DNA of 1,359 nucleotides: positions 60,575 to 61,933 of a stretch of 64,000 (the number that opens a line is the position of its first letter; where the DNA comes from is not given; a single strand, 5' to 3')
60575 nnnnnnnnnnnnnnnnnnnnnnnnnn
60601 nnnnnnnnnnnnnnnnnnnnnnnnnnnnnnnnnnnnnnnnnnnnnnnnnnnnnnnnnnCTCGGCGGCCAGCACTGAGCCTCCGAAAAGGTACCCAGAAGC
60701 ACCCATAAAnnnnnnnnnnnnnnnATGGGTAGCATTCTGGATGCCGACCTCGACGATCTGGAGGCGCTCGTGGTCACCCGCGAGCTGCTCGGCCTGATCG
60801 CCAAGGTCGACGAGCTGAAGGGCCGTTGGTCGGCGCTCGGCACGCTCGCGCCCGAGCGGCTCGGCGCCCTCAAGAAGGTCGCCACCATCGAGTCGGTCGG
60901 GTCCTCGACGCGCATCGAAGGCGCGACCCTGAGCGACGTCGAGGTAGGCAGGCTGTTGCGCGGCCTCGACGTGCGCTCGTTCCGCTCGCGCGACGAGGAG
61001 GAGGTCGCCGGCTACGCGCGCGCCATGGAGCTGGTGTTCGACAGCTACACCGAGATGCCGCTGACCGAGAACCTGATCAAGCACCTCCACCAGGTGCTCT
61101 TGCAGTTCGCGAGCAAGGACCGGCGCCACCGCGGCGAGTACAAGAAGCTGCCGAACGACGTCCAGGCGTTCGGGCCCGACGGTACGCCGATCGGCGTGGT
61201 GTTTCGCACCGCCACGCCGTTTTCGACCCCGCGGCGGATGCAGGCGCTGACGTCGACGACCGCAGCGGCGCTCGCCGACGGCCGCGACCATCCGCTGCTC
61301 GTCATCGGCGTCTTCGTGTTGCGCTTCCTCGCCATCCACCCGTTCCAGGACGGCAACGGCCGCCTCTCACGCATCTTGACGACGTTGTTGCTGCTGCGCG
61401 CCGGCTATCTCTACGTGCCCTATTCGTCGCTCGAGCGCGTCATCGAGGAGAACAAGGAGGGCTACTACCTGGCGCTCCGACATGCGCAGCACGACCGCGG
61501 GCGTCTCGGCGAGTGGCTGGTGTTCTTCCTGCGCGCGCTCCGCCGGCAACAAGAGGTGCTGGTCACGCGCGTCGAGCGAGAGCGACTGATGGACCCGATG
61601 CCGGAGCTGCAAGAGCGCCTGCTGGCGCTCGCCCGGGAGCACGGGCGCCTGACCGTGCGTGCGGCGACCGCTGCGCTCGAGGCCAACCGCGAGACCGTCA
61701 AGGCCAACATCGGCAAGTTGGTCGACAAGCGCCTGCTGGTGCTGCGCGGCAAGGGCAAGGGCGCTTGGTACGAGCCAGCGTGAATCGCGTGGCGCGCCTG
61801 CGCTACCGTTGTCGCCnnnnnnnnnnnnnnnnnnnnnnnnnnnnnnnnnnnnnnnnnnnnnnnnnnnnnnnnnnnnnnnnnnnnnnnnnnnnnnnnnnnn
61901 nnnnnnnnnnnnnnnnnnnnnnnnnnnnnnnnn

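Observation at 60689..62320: Low-GC islet with a Fic-family gene whose start is embedded in a perfect palindrome, followed by a GreA-like gene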

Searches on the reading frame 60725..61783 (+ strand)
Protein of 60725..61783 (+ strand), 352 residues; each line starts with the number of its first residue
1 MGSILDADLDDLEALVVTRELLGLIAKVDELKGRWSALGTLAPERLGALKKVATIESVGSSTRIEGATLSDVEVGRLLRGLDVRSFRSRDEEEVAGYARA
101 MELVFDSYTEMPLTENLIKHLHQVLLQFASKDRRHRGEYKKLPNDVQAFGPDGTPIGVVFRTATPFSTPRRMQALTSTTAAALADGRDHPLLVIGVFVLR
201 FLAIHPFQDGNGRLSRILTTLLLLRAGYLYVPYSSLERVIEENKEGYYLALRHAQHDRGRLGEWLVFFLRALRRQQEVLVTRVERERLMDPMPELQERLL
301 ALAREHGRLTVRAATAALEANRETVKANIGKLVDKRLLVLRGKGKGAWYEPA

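Call 6: search_protein_families(library=pfam, proteins=[window:60725-61783:+], max_evalue=0.01)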
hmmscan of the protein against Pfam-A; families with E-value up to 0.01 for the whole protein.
window:60725-61783:+ (352 aa): 1 family
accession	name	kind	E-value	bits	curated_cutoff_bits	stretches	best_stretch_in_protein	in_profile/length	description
PF02661.23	Fic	-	2.6e-14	54.3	24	1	112-223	1-93/93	Fic/DOC family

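Call 7: find_homologous_proteins(query=window:60725-61783:+, max_evalue=1e-20)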
Query window:60725-61783:+ (352 aa): 8000 proteins with E <= 1e-20 among 8000 candidates; the best 120 are listed.
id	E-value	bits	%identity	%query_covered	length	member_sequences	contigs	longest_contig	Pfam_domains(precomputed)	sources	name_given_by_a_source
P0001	1.6e-224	762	100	100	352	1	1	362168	PF02661.24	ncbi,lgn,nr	ncbi:MAG: Fic family protein [Deltaproteobacteria bacterium]|nr:Fic family protein [Deltaproteobacte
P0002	2.2e-161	555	74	97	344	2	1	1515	PF02661.24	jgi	-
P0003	7.8e-143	494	-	-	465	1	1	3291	PF20389.4,PF02661.24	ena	-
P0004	1.2e-142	493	66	100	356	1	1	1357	PF02661.24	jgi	jgi:Fic family protein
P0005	2.7e-136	472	65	97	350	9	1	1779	PF02661.24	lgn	-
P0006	5.1e-136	471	64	98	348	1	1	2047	PF02661.24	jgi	jgi:Fic family protein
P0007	6.6e-136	471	67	97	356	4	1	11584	PF02661.24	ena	-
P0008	6.6e-136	471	61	98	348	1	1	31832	PF02661.24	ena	-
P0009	6.7e-136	471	64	100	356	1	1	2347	PF02661.24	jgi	-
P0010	6.9e-136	471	64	98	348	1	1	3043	PF02661.24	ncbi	-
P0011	1.6e-135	470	62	97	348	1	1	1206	PF02661.24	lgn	-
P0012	3.9e-135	468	65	98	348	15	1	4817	PF02661.24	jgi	-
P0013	4.9e-135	468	63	98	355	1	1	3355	PF02661.24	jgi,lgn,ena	-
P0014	1.2e-134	467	64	94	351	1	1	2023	PF02661.24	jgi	jgi:Fic family protein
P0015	1.7e-134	466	61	98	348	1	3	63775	PF02661.24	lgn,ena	-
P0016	2.0e-134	466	62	98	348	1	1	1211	PF02661.24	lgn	-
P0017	2.2e-134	466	63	97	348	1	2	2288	PF02661.24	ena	-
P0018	3.2e-134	465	64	98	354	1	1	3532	PF02661.24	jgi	jgi:Fic family protein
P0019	3.7e-134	465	64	98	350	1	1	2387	PF02661.24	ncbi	-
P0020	3.7e-134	465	63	98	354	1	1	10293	PF02661.24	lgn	-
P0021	4.3e-134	465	63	98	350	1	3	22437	PF02661.24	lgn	-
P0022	4.6e-134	465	63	98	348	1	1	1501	PF02661.24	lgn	-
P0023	5.5e-134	465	62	97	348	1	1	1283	PF02661.24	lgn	-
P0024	6.9e-134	464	63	97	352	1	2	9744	PF02661.24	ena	-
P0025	1.3e-133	464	62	98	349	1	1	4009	PF02661.24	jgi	jgi:Fic family protein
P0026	1.5e-133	463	62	98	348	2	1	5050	PF02661.24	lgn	-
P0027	1.6e-133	463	61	100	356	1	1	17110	PF06163.17,PF02661.24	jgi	-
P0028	2.3e-133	463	60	100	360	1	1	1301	PF06163.17,PF02661.24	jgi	jgi:Fic family protein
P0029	2.6e-133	462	63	98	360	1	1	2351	PF02661.24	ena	-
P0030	3.2e-133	462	61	98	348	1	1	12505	PF02661.24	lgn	-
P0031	3.2e-133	462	61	99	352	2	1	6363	PF06163.17,PF02661.24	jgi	-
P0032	3.9e-133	462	61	98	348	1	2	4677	PF02661.24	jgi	-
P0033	4.6e-133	462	63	98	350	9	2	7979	PF02661.24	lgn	-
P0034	4.6e-133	462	64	97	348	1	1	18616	PF02661.24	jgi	jgi:Fic family protein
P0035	5.3e-133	461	61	98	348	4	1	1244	PF02661.24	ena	-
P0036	1.1e-132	460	62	98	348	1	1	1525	PF02661.24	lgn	-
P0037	1.2e-132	460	62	98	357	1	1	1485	PF06163.17,PF02661.24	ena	-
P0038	1.3e-132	460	61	98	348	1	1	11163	PF02661.24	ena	-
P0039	1.4e-132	460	65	98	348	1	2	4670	PF02661.24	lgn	-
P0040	1.4e-132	460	64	98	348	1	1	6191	PF02661.24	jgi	jgi:Fic family protein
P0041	1.5e-132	460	61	97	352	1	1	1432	PF06163.17,PF02661.24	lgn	-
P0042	1.5e-132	460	65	97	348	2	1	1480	PF02661.24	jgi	jgi:Fic family protein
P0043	1.6e-132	460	63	97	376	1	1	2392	PF02661.24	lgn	-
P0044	1.7e-132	460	64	97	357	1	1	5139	PF02661.24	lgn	-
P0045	2.6e-132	459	59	98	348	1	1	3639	PF02661.24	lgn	-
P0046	2.8e-132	459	61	98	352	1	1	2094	PF02661.24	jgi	-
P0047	2.9e-132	459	60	98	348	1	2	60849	PF02661.24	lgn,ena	-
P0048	3.2e-132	459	66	97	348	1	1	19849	PF02661.24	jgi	jgi:Fic family protein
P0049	3.9e-132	459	61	98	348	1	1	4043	PF02661.24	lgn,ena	-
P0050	5.2e-132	458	61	100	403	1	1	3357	PF02661.24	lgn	-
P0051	6.2e-132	458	61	98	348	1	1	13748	PF02661.24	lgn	-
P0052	6.7e-132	458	63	95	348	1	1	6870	PF02661.24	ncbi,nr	ncbi:MAG: Fic family protein [Proteobacteria bacterium]|nr:Fic family protein [Pseudomonadota bacter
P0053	7.8e-132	458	63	98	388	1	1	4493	PF02661.24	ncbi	ncbi:MAG: Fic family protein [Myxococcaceae bacterium]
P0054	8.1e-132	458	61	98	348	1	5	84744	PF02661.24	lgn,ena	-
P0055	8.6e-132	457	62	98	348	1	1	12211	PF06163.17,PF02661.24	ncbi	ncbi:Fic family protein [Myxococcota bacterium]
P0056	9.9e-132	457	64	97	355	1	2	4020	PF06163.17,PF02661.24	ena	-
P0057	1.0e-131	457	64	99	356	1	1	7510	PF02661.24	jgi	jgi:Fic family protein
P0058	1.0e-131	457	61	98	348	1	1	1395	PF02661.24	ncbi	-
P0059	1.3e-131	457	64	98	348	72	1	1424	PF02661.24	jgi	-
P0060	1.3e-131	457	63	98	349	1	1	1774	PF06163.17,PF02661.24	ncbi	-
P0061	1.4e-131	457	64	97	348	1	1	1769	PF02661.24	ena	-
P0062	1.6e-131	457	64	97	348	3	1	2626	PF02661.24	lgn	-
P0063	2.0e-131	456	62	97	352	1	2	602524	PF06163.17,PF02661.24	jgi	-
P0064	2.0e-131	456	64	98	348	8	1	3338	PF02661.24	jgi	-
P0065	2.0e-131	456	61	98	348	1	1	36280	PF02661.24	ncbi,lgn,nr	ncbi:MAG: Fic family protein [Deltaproteobacteria bacterium]|nr:Fic family protein [Deltaproteobacte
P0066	3.6e-131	455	61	97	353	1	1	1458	PF02661.24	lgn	-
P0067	3.6e-131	455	60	98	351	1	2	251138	PF02661.24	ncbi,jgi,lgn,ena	-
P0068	3.8e-131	455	64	97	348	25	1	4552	PF02661.24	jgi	jgi:Fic family protein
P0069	3.8e-131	455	61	97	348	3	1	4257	PF02661.24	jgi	jgi:Fic family protein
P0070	4.4e-131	455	60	98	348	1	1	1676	PF02661.24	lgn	-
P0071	4.8e-131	455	63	97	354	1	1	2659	PF02661.24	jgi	jgi:Fic family protein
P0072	5.2e-131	455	62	97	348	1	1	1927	PF06163.17,PF02661.24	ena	-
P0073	5.3e-131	455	62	97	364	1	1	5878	PF02661.24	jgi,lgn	-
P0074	5.5e-131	455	61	97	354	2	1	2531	PF02661.24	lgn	-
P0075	5.7e-131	455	60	98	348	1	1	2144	PF13412.13,PF06163.17,PF02661.24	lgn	-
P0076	7.2e-131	454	64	97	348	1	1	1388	PF02661.24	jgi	-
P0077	7.2e-131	454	63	97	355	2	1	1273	PF02661.24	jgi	jgi:Fic family protein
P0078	7.2e-131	454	60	100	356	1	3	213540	PF02661.24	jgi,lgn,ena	-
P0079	8.5e-131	454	61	98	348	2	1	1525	PF06163.17,PF02661.24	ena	-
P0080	1.2e-130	454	61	98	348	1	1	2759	PF06163.17,PF02661.24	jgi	jgi:Fic family protein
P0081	1.3e-130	454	60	98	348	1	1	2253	PF02661.24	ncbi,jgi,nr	ncbi:MAG: Fic family protein [Deltaproteobacteria bacterium]|nr:Fic family protein [Deltaproteobacte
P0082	1.3e-130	454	64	98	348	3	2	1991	PF02661.24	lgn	-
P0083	1.4e-130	453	62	98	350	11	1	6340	PF02661.24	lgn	-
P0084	1.6e-130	453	63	98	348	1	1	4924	PF02661.24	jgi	jgi:Fic family protein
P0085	1.8e-130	453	61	97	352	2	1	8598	PF06163.17,PF02661.24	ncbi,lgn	-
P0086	2.1e-130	453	59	98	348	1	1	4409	PF06163.17,PF02661.24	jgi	-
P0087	2.5e-130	453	61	98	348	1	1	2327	PF02661.24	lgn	-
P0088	2.5e-130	453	60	98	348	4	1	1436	PF02661.24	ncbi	-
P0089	2.6e-130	453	63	97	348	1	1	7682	PF02661.24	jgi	jgi:Fic family protein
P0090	2.6e-130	453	65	97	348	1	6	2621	PF02661.24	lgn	-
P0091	3.1e-130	452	61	98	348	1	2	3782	PF02661.24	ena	-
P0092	3.1e-130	452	61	98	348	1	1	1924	PF02661.24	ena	-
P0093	3.2e-130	452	60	98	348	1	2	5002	PF06163.17,PF02661.24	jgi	-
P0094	3.5e-130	452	64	97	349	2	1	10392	PF02661.24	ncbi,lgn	-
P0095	5.5e-130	452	60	98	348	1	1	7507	PF06163.17,PF02661.24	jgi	-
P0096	6.3e-130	451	64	96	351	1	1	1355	PF02661.24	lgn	-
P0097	7.0e-130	451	61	98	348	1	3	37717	PF02661.24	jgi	jgi:Fic family protein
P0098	7.1e-130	451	60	98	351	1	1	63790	PF02661.24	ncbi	-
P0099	7.2e-130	451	61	98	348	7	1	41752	PF02661.24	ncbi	-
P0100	8.5e-130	451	61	97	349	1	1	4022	PF02661.24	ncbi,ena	-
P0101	1.1e-129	451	61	97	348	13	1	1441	PF02661.24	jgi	-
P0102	1.3e-129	450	60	97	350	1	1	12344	PF02661.24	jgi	jgi:Fic family protein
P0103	1.4e-129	450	60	98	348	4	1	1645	PF02661.24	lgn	-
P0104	1.5e-129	450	64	97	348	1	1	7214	PF02661.24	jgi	jgi:Fic family protein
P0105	1.6e-129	450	60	98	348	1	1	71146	PF06163.17,PF02661.24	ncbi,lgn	-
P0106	1.7e-129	450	61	97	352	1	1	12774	PF06163.17,PF02661.24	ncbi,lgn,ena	-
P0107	1.7e-129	450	62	98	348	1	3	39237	PF02661.24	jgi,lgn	jgi:Fic family protein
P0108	2.4e-129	449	63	97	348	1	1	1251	PF02661.24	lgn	-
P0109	4.3e-129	449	60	97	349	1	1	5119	PF02661.24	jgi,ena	-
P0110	4.5e-129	449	59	95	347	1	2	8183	PF06163.17,PF02661.24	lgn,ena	-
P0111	4.7e-129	448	60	98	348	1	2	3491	PF06163.17,PF02661.24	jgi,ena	-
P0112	4.8e-129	448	63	97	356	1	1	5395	PF06163.17,PF02661.24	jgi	jgi:Fic family protein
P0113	5.6e-129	448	60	97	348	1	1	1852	PF06163.17,PF02661.24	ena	-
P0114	5.7e-129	448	60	98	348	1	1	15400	PF06163.17,PF02661.24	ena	-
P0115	5.8e-129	448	62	98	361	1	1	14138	PF06163.17,PF02661.24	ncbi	-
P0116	7.1e-129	448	61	96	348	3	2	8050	PF13412.13,PF06163.17,PF02661.24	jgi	jgi:Fic family protein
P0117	8.1e-129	448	60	98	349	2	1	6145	PF02661.24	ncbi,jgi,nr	ncbi:MAG: Fic family protein [Deltaproteobacteria bacterium]|nr:MAG: Fic family protein [Deltaproteo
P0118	8.3e-129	448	61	97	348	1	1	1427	PF02661.24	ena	-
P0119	8.5e-129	448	58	99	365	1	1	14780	PF02661.24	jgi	jgi:Fic family protein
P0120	8.5e-129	448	62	97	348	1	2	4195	PF02661.24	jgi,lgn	-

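Call 8: search_solved_structures(query=window:60725-61783:+, max_evalue=0.001, show_alignments=2)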
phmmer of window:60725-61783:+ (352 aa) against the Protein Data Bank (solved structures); distinct sequences matched with E-value up to 0.001: 29.
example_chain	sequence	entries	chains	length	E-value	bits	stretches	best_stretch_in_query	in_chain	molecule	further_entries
8uqu_A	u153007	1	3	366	2.7e-40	141.9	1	27-348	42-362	Fido domain-containing protein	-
3cuc_A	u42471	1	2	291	6.2e-16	61.8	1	25-234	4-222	Protein of unknown function with a Fic domain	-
4rgl_A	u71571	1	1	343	7.3e-13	51.7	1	16-275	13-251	Filamentation induced by cAMP protein Fic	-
9vjc_A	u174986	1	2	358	1e-10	44.6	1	184-278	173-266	Protein adenylyltransferase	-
7cb8_A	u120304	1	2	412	1.9e-09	40.5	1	44-295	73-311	Fic-domain containing protein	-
3eqx_A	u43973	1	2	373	2.3e-09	40.2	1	177-277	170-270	FIC DOMAIN CONTAINING TRANSCRIPTIONAL REGULATOR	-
9tch_A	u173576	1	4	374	2.3e-09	40.2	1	177-277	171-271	Protein adenylyltransferase SoFic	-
9tcl_B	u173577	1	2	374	2.3e-09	40.2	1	177-277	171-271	Protein adenylyltransferase SoFic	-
3zcn_A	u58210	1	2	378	2.4e-09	40.2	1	177-277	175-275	ADENOSINE MONOPHOSPHATE-PROTEIN TRANSFERASE SOFIC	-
9tc4_A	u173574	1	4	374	2.4e-09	40.1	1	177-277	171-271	Protein adenylyltransferase SoFic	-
3zec_A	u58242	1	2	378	2.4e-09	40.1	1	177-277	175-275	ADENOSINE MONOPHOSPHATE-PROTEIN TRANSFERASE SOFIC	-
4x2e_A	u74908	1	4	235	5.3e-09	39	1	59-221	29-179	Fic family protein putative filamentation induced by cAMP protein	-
8cil_A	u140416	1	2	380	6.2e-08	35.5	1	191-350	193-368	Fic family protein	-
9tb0_A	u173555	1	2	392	6.3e-08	35.5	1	177-277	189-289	Protein adenylyltransferase SoFic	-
4x2c_A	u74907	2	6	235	6.4e-08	35.5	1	61-221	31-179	Fic family protein putative filamentation induced by cAMP protein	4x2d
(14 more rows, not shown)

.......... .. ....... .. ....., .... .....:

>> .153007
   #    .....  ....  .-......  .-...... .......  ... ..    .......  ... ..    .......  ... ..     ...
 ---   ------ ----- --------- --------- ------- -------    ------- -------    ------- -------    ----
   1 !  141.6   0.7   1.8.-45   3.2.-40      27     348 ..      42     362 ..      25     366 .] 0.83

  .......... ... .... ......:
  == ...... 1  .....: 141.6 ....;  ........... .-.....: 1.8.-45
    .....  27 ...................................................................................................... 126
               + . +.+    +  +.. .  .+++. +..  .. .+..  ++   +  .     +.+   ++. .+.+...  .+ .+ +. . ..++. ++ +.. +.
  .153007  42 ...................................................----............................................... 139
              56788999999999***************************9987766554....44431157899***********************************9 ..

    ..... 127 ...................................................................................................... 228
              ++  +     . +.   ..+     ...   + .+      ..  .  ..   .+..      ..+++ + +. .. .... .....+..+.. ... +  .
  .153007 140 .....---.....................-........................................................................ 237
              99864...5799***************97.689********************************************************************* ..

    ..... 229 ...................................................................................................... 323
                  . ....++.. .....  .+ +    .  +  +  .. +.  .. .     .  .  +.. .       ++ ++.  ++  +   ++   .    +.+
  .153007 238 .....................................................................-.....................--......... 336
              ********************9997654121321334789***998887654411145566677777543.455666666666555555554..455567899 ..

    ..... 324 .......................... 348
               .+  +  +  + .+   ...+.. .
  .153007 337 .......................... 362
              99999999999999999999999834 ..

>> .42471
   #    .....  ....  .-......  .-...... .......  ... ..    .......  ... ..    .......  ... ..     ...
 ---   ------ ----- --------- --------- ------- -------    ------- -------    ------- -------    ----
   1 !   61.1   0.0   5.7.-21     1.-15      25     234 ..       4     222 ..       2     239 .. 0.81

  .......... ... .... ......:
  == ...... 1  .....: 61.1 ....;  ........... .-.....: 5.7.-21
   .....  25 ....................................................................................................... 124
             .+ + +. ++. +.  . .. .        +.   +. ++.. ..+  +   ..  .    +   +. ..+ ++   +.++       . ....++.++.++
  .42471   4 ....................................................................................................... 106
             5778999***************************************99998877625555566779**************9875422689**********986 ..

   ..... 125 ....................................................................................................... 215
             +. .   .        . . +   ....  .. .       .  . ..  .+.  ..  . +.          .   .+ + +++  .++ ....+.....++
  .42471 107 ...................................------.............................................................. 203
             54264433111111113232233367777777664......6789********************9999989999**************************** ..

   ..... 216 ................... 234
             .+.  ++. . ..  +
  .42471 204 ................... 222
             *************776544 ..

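Call 10: find_related_loci(query=A1, collection=genome_contigs, flank=4000)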
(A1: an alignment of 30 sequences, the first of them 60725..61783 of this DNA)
Query A1 (352 aa) in genome_contigs; peptide patterns used: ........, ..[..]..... (x = any residue, [..] = any of these).
600 stretches matched a pattern (row limit reached: there are more); 573 encode a relative of the query (tblastn E <= 1e-3); the best 80 are kept; 80 distinct loci.
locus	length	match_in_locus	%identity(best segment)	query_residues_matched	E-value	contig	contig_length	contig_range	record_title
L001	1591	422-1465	64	9-352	2e-151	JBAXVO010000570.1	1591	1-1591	MAG: Deltaproteobacteria bacterium isolate ELA689 MAG689_570, whole genome shotgun sequence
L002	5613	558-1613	55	1-349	3e-128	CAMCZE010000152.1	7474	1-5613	MAG: Bacteriovorax stolpii isolate MiE-16apr19-399 genome assembly, contig: MiE-16apr19-C22966, whole genome shotgun seq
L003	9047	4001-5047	59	8-352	5e-128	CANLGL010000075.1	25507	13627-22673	MAG: Deltaproteobacteria bacterium isolate TH-Jun18-28 genome assembly, contig: TH-Jun18-C3868, whole genome shotgun seq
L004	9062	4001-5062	56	1-350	3e-127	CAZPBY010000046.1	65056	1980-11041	MAG TPA_asm: uncultured Solibacteraceae bacterium isolate binchicken_co185_13 genome assembly, contig: NODE_589_length_6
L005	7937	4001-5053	57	4-351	5e-127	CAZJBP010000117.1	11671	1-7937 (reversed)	MAG TPA_asm: uncultured Victivallales bacterium isolate SRP272421_co2_603 genome assembly, contig: NODE_19385_length_116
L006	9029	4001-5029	57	11-349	2e-127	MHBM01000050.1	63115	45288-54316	MAG: Lentisphaerae bacterium RIFOXYA12_FULL_48_11 rifixya3_full_scaffold_150, whole genome shotgun sequence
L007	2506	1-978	58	28-349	5e-132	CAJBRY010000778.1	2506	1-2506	MAG: uncultured Geobacteraceae bacterium isolate Loc090519-8-7m_bin-1533 genome assembly, contig: bin-1533:778/804, whol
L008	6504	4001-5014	57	17-349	5e-125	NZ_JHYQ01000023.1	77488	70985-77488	Thiothrix lacustris DSM 21227 Q394DRAFT_scaffold00020.20_C, whole genome shotgun sequence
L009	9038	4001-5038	56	9-350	5e-122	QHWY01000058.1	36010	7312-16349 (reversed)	MAG: Acidobacteria bacterium isolate gp5 AA68 14_1009_16_30cm_scaffold_4664_curated, whole genome shotgun sequence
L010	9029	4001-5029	55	12-349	6e-122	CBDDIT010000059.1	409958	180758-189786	MAG: Sediminibacterium sp. isolate 5cf5fc0a-1036-4e9e-b37d-ddaa3d9ee4e6 genome assembly, contig: contig_59, whole genome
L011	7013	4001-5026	58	13-349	1e-121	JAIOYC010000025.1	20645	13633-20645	MAG: Alphaproteobacteria bacterium isolate Tobar12.5m-G16 Tobar12-5m-C1780, whole genome shotgun sequence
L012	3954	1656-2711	53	11-349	6e-124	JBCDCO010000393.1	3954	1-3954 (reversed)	MAG: Cyanobacteria bacterium P01_G01_bin.19 k141_33329_length_3954_cov_52.2400, whole genome shotgun sequence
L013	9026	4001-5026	56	13-349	4e-121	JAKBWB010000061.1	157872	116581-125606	MAG: Proteobacteria bacterium isolate TL1-4.bin61 NODE_26_length_157872_cov_7.499655, whole genome shotgun sequence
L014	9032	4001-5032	56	11-349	7e-121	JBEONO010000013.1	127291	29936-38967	Oxalobacteraceae bacterium GrIS 1.18 Ga0418725_013, whole genome shotgun sequence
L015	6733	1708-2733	55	13-349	6e-121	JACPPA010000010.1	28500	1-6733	MAG: Gammaproteobacteria bacterium isolate NC_groundwater_615_Pr5_B-0.1um_58_24 alan_book_18_scaffold_16985, whole genom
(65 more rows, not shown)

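Call 25: find_related_loci(query=A1, collection=metagenome_contigs, flank=1500)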
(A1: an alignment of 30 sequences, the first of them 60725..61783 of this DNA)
Query A1 (352 aa) in metagenome_contigs; peptide patterns used: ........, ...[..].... (x = any residue, [..] = any of these).
600 stretches matched a pattern (row limit reached: there are more); 562 encode a relative of the query (tblastn E <= 1e-3); the best 80 are kept; 80 distinct loci.
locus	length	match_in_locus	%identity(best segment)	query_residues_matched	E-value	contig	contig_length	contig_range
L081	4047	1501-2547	60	8-352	1e-132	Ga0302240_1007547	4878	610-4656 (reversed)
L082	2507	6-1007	58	20-349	1e-130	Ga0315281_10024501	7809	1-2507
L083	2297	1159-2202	58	9-352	1e-134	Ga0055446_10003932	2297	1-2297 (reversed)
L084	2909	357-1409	57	4-349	2e-127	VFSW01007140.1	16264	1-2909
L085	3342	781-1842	56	1-350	7e-126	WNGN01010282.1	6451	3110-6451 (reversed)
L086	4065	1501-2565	56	2-352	4e-125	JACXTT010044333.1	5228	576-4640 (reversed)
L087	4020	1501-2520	54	14-349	1e-122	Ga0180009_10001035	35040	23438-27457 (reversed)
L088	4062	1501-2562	56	1-350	2e-121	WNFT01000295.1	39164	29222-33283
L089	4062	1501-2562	54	1-349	9e-121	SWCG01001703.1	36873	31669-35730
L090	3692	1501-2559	54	1-349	3e-120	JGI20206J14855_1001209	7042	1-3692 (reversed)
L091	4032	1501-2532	55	11-349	9e-120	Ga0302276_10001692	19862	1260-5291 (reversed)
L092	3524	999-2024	55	13-349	1e-120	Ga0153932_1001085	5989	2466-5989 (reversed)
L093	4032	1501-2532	57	11-349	1e-119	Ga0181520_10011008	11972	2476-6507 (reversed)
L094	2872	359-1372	56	21-352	5e-121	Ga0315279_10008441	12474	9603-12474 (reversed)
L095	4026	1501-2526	54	13-349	4e-119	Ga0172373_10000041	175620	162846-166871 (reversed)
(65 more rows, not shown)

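Call 31: find_encoding_contigs(protein=P0002, flank=3000, max_places=3)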
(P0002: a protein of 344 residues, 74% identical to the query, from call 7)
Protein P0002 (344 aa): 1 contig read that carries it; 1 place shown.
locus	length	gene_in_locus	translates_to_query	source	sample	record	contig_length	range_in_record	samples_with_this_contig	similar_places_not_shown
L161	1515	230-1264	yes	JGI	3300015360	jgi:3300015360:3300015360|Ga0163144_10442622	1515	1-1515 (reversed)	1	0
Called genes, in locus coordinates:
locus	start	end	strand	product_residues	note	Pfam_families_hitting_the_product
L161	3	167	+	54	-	?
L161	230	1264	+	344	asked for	PF02661:Fic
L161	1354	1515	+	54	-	?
